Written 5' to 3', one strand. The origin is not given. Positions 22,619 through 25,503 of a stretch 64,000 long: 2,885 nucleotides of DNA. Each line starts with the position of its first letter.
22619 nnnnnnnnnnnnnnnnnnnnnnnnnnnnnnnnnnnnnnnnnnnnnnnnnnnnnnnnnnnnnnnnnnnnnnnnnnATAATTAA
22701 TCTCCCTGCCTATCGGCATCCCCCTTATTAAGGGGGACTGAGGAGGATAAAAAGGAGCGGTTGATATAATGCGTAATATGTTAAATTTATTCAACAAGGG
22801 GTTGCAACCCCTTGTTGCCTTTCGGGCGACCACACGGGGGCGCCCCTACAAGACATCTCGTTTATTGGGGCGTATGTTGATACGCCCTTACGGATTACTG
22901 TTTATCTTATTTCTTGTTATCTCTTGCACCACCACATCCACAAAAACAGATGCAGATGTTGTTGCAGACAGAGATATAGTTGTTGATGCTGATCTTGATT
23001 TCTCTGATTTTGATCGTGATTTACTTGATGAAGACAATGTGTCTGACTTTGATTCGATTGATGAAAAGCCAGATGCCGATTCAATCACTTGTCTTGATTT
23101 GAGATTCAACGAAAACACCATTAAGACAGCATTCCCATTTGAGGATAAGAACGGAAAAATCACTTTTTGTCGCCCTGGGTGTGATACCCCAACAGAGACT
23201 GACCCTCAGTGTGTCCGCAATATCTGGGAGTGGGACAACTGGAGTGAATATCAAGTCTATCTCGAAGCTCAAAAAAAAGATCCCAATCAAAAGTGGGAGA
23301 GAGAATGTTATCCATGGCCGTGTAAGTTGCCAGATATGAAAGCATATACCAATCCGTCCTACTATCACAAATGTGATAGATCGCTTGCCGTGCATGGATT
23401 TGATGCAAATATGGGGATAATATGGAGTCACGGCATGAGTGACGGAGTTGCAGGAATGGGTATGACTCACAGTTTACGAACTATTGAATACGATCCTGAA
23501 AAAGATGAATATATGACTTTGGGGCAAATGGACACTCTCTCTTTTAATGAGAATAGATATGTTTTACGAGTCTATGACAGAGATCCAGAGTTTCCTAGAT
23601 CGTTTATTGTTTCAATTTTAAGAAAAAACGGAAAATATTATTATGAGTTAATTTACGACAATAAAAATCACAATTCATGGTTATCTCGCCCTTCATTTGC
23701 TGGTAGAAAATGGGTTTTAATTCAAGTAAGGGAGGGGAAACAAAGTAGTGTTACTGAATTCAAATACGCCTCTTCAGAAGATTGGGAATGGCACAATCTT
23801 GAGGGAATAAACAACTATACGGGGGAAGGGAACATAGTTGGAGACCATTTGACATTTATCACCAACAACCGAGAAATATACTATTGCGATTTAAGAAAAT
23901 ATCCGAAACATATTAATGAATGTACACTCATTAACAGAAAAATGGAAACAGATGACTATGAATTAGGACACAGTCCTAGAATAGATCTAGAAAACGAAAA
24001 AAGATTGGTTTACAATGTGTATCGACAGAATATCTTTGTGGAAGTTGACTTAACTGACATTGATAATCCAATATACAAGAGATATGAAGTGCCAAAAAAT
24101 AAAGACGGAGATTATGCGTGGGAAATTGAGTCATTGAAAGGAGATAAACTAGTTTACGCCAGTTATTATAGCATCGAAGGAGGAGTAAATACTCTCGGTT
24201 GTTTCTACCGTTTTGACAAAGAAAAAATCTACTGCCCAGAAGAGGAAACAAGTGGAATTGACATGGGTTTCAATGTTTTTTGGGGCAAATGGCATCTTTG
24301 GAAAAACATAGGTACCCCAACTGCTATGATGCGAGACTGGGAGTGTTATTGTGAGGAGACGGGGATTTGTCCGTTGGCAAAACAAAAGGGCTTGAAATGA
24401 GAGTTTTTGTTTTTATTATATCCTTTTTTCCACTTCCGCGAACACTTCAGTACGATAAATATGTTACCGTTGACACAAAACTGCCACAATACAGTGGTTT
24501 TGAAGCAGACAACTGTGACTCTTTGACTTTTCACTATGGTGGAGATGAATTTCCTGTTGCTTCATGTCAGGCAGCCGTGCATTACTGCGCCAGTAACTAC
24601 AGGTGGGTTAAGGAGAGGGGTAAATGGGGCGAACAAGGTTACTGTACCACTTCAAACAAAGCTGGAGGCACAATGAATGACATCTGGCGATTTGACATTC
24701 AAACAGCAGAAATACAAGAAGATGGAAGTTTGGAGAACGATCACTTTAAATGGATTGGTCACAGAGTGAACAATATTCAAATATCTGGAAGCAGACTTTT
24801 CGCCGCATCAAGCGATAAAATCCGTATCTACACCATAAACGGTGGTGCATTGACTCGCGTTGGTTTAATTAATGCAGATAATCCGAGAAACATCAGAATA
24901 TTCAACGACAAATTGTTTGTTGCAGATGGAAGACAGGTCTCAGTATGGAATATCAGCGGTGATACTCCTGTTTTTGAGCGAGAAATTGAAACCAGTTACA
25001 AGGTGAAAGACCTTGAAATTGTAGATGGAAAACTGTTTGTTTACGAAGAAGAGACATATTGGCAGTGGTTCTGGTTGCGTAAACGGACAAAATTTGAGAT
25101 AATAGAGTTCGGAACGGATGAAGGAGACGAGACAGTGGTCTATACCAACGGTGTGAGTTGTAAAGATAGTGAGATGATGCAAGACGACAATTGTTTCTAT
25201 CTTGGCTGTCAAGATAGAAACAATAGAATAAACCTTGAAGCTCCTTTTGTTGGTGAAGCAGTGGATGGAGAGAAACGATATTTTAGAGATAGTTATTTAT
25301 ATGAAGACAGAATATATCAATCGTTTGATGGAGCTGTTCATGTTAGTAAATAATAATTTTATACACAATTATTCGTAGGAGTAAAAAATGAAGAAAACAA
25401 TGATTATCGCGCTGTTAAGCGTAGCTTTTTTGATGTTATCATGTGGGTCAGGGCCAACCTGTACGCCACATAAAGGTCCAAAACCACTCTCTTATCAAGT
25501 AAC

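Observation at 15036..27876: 12.5-kb island of exported proteins built from intra-window paralogous modules around a 1450-aa TSP3/LVIVD/Myxo-Cys mosaic protein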

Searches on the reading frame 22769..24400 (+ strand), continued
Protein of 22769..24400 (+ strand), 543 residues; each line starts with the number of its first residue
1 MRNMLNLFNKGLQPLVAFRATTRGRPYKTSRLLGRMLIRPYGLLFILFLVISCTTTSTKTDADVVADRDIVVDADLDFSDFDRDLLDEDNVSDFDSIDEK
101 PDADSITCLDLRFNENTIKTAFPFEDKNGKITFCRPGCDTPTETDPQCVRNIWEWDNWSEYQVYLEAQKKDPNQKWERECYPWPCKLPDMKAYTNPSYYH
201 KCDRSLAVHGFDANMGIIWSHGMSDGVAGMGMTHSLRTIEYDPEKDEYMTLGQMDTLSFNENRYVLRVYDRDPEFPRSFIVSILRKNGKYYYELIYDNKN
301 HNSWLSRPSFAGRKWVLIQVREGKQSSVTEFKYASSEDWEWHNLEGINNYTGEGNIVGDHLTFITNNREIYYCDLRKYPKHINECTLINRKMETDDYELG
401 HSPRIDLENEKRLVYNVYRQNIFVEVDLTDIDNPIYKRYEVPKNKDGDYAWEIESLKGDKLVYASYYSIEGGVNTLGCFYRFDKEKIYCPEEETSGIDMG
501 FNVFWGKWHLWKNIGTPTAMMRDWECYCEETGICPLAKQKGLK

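Call 73: search_protein_families(library=pfam, proteins=[L038:3560-5149:+, L004:915-1946:-, L020:8340-9350:+, L006:12650-13777:+, L076:13074-14255:+, L076:14478-15554:+, L043:8116-9618:+, L034:7005-8087:+, L006:2556-4259:+, L080:15563-18100:+], max_evalue=0.001)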
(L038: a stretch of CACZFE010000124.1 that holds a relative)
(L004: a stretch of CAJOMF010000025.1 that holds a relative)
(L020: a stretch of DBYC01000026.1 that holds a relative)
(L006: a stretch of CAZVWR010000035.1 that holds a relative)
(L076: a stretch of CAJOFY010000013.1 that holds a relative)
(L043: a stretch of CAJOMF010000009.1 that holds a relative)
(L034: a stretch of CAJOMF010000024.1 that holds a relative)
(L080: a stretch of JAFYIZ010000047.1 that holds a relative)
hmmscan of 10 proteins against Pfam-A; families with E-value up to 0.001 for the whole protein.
L038:3560-5149:+ (529 aa): 1 family
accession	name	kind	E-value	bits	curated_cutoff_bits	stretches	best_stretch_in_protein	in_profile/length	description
PF07603.17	Lcl_C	-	6.5e-34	117.2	34.9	2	157-292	4-117/117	Lcl C-terminal domain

L004:915-1946:- (343 aa): 2 families
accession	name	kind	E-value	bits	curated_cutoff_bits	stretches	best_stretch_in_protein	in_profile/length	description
PF06250.17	YhcG_C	-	7.3e-55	185.5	32.5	1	173-327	1-156/157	YhcG PDDEXK nuclease domain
PF17761.7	DUF1016_N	-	3.7e-25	89.1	32.8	1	1-152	21-137/137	DUF1016 N-terminal domain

L020:8340-9350:+ (336 aa): 1 family
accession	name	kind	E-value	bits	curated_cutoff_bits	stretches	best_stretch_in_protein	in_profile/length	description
PF10543.14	ORF6N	-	6.3e-29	100.5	27.8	1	25-112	2-86/86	ORF6N domain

L006:12650-13777:+ (375 aa): 2 families
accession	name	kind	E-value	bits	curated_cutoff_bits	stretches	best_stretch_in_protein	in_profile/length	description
PF00871.23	Acetate_kinase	-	2.4e-20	73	22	1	177-335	178-341/392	Acetokinase family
PF01869.26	BcrAD_BadFG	-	0.00045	20.3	31.5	0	31-89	6-58/271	BadF/BadG/BcrA/BcrD ATPase family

L076:13074-14255:+ (393 aa): 1 family
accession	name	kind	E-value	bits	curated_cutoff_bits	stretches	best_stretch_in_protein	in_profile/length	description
PF00275.25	EPSP_synthase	-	1.7e-38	132.9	22.8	2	127-385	154-415/417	EPSP synthase (3-phosphoshikimate 1-carboxyvinyltransferase)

L076:14478-15554:+ (358 aa): 2 families
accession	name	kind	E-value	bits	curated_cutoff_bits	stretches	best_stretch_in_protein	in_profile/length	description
PF13091.12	PLDc_2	-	1.9e-35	122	27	2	224-352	3-130/132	PLD-like domain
PF11495.14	Regulator_TrmB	-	2e-05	24.4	22.2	1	74-184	11-121/233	Archaeal transcriptional regulator TrmB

L043:8116-9618:+ (500 aa): 8 families
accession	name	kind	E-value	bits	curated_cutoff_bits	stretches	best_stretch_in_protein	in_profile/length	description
PF12799.13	LRR_4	-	7.7e-36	121.8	27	5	276-312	2-39/44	Leucine Rich repeats (2 copies)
PF13855.12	LRR_8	-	1.6e-22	79.4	27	1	320-376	2-61/61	Leucine rich repeat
PF23598.1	LRR_14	-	5.7e-18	65.2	40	2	175-287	37-151/353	Leucine-rich repeat region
PF23211.1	LRR_LRWD1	-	7.6e-10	39.2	28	0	149-249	9-105/190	Leucine-rich repeat and WD repeat-containing protein 1, LRR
PF23952.1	LRR_EndoS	-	5.5e-07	30.2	27.9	0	359-445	37-116/116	Endo-beta-N-acetylglucosaminidase EndoS LRR domain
PF00560.39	LRR_1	-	1.5e-05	24.6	20.6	0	231-252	1-23/23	Leucine Rich Repeat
PF14580.12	LRR_9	-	0.0003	20.8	30.5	0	189-270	46-130/175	Leucine-rich repeat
PF25019.1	LRR_R13L1-DRL21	-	0.00071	19.9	27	0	178-237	65-124/127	R13L1/DRL21 LRRs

L034:7005-8087:+ (360 aa): 2 families
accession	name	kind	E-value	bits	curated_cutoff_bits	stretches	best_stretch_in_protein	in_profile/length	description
PF13229.12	Beta_helix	-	5e-16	59.2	25.9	1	105-266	5-155/158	Right handed beta helix region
PF05048.19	NosD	-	2.1e-05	24.5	23.6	1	145-279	59-180/212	Periplasmic copper-binding protein (NosD)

L006:2556-4259:+ (567 aa): 1 family
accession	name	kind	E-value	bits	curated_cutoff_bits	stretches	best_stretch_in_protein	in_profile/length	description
PF13229.12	Beta_helix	-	9.4e-19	68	25.9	3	337-512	1-147/158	Right handed beta helix region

L080:15563-18100:+ (845 aa): 0 families

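Call 88: search_protein_representatives(alignment_id=A1)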
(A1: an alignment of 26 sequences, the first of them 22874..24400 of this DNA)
Query: 26 sequences, 514 profile positions. Proteins with E-value up to 0.001 (for the whole library): 130; up to 1e-10: 88; up to 1e-30: 53. The best 130 are listed.
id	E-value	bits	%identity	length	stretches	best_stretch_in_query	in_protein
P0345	8.2e-271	915.6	-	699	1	1-513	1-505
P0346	7.4e-180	615.5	-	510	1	1-514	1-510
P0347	9.2e-162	555.9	-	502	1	6-514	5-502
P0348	2.3e-154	531.4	-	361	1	8-345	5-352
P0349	7.9e-129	447.2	-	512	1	8-509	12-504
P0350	1.3e-114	400.3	-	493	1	14-514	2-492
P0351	2.1e-104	366.6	-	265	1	3-269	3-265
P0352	4.3e-101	355.7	-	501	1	5-513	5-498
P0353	4.5e-94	332.5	-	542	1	43-513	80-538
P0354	9.9e-79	281.9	-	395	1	69-439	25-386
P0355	4.5e-74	266.6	-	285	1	230-513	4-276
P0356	1.8e-67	244.8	-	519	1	1-514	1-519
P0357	1.3e-64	235.3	-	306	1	9-281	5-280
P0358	1.4e-60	222.0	-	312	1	210-513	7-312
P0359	1.0e-57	212.6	-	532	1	10-514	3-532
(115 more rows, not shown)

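Call 107: search_protein_families(library=pfam, proteins=[L047:2033-3253:+, L047:3324-4547:+, L028:14771-15988:+, L028:11573-12112:+, L028:12090-12812:+], max_evalue=0.001)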
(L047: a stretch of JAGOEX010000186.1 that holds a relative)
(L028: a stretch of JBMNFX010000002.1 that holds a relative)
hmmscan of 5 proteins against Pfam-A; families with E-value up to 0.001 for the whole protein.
L047:2033-3253:+ (406 aa): 1 family
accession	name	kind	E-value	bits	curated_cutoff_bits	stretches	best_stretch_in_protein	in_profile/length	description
PF13701.12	DDE_Tnp_1_4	-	3.2e-21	75.5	34.7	1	60-310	56-302/435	Transposase DDE domain group 1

L047:3324-4547:+ (407 aa): 2 families
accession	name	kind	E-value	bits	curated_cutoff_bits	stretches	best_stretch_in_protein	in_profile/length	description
PF00872.24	Transposase_mut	-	3e-106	355.9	21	1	12-379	11-377/379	Transposase, Mutator family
PF10551.15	MULE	-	6.8e-08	33.3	27.6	1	181-261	13-98/99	MULE transposase domain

L028:14771-15988:+ (405 aa): 2 families
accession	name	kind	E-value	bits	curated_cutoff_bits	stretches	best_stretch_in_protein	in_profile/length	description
PF00872.24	Transposase_mut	-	4.8e-106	355.3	21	1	33-393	18-378/379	Transposase, Mutator family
PF10551.15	MULE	-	9.2e-06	26.5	27.6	1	177-273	2-98/99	MULE transposase domain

L028:11573-12112:+ (179 aa): 1 family
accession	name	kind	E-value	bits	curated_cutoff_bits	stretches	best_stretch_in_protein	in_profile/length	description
PF13412.12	HTH_24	-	0.00012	22.1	21.9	1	29-56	19-46/48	Winged helix-turn-helix DNA-binding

L028:12090-12812:+ (240 aa): 0 families

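Call 113: find_encoding_contigs(protein=P0001, flank=3000, max_places=3)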
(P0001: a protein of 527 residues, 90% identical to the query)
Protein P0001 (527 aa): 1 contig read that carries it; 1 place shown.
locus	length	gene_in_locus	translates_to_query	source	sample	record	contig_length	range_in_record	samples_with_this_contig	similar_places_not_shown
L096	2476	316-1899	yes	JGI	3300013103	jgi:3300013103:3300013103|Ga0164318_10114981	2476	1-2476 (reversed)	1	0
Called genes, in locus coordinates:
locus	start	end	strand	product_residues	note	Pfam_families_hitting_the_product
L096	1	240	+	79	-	?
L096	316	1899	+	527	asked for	-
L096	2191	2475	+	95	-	?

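Call 116: search_solved_structures(query=L035:11489-13888:+, max_evalue=0.01)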
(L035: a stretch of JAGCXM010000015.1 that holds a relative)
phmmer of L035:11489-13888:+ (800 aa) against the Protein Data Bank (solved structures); distinct sequences matched with E-value up to 0.01: 0.

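Call 117: search_solved_structures(query=L018:1798-3897:+, max_evalue=0.01)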
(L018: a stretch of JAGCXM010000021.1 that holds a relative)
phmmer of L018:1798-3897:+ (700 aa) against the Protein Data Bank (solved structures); distinct sequences matched with E-value up to 0.01: 0.

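Call 118: search_solved_structures(query=L009:5091-6770:+, max_evalue=0.01)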
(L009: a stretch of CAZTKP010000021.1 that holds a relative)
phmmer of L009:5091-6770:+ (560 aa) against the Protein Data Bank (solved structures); distinct sequences matched with E-value up to 0.01: 4.
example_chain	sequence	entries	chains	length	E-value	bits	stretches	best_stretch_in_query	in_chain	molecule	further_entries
2rhp_A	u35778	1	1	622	3.3e-16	62.3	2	506-558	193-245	Thrombospondin-2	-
1yo8_A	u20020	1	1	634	4.3e-16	61.9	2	506-558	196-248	thrombospondin-2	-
3fby_A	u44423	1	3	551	3.8e-13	52.2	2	506-559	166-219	Cartilage oligomeric matrix protein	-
1ux6_A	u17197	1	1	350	0.0028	19.6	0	515-542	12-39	THROMBOSPONDIN-1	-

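Call 119: search_protein_families(library=ncbifam, proteins=[L035:11489-13888:+, L018:1798-3897:+, L009:5091-6590:+, L051:5594-6793:+, L075:6142-7641:+], max_evalue=0.01)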
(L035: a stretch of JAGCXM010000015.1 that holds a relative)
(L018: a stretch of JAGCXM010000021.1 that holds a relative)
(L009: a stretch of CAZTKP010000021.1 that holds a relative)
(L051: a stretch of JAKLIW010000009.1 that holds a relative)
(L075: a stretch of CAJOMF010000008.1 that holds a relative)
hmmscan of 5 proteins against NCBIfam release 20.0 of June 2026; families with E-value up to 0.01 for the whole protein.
L035:11489-13888:+ (800 aa): 0 families

L018:1798-3897:+ (700 aa): 0 families

L009:5091-6590:+ (500 aa): 0 families

L051:5594-6793:+ (400 aa): 0 families

L075:6142-7641:+ (500 aa): 0 families

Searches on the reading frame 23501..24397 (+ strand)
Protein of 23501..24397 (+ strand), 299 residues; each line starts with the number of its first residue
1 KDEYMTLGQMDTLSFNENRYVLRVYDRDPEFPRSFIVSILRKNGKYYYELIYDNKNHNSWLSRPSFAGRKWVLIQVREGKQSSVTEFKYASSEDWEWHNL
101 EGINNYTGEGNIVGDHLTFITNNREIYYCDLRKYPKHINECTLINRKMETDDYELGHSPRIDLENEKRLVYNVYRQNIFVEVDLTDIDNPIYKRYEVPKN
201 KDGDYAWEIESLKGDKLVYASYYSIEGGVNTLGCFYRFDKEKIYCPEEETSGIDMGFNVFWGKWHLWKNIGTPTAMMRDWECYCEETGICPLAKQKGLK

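Call 27: search_protein_families(library=pfam, proteins=[window:23501-24397:+], max_evalue=5)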
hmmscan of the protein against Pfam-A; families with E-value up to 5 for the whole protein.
window:23501-24397:+ (299 aa): 1 family
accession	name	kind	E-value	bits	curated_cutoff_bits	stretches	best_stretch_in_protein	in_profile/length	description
PF18656.6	DUF5633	-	0.019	15.2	23.6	1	42-50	32-40/41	Family of unknown function (DUF5633)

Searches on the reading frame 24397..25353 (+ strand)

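Call 3: search_protein_families(library=pfam, proteins=[window:24397-25353:+], max_evalue=0.1)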
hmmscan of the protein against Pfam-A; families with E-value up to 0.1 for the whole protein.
window:24397-25353:+ (318 aa): 1 family
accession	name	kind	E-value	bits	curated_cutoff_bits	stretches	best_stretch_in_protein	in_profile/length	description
PF23385.1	Beta-prop_IFT140_2nd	-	0.024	14.2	27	1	123-188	31-95/319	IFT140 second beta-propeller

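Call 4: search_protein_families(library=ncbifam, proteins=[window:24397-25353:+], max_evalue=0.1)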
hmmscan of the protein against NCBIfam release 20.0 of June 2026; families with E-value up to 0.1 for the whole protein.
window:24397-25353:+ (318 aa): 0 families
